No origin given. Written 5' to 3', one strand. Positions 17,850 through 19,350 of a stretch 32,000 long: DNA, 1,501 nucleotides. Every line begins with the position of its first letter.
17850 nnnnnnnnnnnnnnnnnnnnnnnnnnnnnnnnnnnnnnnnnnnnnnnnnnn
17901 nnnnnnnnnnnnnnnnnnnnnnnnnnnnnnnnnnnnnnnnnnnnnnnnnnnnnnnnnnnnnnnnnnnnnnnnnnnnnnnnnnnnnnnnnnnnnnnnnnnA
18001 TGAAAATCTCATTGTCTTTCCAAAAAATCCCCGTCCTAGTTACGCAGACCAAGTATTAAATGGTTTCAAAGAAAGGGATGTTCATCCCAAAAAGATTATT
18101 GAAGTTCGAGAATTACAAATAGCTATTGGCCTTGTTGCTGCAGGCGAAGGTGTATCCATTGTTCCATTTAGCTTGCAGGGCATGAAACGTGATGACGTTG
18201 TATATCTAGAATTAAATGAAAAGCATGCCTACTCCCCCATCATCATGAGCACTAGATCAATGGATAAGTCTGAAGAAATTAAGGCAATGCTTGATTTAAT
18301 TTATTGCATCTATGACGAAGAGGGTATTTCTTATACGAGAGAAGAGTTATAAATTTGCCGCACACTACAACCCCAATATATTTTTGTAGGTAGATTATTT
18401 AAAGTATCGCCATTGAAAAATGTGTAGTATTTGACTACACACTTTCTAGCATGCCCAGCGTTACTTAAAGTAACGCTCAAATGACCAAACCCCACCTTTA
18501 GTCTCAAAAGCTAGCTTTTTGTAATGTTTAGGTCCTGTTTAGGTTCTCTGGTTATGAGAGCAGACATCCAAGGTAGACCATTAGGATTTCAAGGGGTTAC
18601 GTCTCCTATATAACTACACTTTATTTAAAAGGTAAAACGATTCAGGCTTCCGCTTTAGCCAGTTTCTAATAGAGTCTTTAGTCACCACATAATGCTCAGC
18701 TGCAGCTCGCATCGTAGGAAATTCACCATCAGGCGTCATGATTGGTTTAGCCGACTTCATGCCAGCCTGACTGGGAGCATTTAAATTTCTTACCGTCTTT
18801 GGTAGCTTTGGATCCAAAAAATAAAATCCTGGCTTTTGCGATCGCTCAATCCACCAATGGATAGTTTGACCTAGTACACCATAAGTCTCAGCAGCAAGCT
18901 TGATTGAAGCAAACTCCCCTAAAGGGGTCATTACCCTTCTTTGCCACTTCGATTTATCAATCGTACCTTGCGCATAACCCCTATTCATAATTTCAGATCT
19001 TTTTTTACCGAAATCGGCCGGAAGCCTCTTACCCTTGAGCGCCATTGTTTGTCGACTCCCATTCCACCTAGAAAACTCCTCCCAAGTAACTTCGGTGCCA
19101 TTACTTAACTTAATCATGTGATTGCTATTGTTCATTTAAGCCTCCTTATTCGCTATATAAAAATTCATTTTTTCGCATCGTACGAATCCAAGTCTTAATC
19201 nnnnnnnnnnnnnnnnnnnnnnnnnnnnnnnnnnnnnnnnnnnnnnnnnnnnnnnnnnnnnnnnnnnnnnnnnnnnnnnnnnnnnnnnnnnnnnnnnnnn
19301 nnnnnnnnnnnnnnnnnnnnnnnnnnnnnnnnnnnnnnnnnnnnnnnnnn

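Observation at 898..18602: Three copies of one junction motif partition the region; the whole benzoate/catechol/beta-ketoadipate cluster sits between two of them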

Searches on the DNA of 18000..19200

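Call 9: search_rna_families(source=window, start=18000, end=19200, threshold=evalue, max_evalue=10, show_alignments=3)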
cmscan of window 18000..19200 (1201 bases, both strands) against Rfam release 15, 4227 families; matches with E-value up to 10: 4.
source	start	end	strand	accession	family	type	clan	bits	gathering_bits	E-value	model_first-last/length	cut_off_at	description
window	18464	18588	-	RF02168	PVT1_5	Gene; lncRNA;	-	19.2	60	1.9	1-133/133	no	Pvt1 oncogene conserved region 5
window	18176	18232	+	RF01183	SNORD19B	Gene; snRNA; snoRNA; CD-box;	CL00048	18.2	50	9.7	1-84/84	no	Small nucleolar RNA SNORD19B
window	18405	18477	+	RF02591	Spy1786666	Gene; sRNA;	-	18.1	64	1.7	1-87/87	no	S. pyogenes small RNA 1786666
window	18699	18710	-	RF01834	fiv_FSE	Cis-reg; frameshift_element;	-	13.3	53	7.6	4-15/35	no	ribosomal frameshift site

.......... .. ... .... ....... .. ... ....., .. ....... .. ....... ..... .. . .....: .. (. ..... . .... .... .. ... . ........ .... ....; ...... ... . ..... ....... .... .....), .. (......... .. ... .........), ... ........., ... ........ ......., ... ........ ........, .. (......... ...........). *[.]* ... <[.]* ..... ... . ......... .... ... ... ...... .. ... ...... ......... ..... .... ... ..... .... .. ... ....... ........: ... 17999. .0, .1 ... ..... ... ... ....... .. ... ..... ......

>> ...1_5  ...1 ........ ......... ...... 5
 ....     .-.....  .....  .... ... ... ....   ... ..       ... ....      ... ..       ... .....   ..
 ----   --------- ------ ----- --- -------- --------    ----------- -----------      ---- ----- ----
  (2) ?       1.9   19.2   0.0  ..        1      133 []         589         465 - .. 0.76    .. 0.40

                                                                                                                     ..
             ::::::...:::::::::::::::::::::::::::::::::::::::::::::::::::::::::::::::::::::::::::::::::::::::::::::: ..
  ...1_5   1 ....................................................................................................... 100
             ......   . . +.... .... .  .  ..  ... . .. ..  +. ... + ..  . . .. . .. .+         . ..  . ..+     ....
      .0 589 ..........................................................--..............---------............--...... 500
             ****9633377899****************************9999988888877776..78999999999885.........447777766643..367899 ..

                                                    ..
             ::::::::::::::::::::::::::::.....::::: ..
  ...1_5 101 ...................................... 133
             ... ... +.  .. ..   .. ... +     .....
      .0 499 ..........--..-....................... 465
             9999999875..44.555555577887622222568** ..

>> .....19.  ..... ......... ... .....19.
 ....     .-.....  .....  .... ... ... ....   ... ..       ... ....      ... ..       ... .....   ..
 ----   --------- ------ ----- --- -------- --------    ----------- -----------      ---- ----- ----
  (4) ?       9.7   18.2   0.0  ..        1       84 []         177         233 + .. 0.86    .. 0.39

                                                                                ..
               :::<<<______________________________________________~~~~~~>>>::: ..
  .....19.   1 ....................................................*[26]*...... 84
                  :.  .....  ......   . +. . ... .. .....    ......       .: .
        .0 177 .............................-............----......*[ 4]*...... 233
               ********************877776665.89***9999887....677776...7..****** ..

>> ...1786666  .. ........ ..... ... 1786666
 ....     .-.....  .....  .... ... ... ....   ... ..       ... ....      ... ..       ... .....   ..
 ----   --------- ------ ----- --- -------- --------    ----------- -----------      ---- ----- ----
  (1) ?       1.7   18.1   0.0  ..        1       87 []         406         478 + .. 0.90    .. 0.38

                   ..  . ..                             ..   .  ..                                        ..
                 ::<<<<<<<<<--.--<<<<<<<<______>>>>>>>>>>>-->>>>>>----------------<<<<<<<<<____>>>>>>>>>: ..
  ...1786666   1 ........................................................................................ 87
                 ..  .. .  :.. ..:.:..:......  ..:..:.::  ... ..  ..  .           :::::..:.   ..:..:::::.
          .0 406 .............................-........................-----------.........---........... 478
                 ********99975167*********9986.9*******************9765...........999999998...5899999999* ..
